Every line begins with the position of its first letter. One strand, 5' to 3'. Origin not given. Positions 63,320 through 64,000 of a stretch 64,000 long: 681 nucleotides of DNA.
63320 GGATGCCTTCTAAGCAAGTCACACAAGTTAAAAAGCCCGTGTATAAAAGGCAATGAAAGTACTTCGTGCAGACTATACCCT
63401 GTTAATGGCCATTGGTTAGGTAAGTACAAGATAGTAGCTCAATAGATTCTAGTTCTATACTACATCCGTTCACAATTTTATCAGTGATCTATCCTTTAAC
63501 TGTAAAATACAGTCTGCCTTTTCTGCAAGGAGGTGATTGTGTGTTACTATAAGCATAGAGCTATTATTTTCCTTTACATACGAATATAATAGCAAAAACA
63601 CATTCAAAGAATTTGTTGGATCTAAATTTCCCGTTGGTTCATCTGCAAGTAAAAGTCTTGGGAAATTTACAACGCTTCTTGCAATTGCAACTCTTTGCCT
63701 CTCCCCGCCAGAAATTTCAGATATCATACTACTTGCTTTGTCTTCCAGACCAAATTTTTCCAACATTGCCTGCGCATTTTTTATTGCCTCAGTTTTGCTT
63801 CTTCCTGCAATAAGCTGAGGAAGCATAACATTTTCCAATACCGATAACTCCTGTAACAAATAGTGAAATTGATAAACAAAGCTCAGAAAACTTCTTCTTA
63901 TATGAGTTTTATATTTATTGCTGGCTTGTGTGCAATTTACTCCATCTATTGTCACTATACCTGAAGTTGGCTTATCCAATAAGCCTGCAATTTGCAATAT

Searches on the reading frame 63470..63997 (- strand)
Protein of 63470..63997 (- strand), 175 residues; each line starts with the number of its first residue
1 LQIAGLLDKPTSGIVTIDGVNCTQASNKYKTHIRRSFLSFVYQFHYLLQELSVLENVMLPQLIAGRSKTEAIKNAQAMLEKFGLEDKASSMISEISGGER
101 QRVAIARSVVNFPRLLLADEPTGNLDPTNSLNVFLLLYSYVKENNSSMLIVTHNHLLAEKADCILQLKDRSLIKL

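Call 88: search_protein_families(library=pfam, proteins=[window:63470-63997:-], max_evalue=0.01)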
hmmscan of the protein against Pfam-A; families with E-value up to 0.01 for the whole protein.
window:63470-63997:- (175 aa): 1 family
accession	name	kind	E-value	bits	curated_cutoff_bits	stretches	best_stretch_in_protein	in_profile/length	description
PF00005.33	ABC_tran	-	1.9e-18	67.8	25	1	8-122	35-136/137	ABC transporter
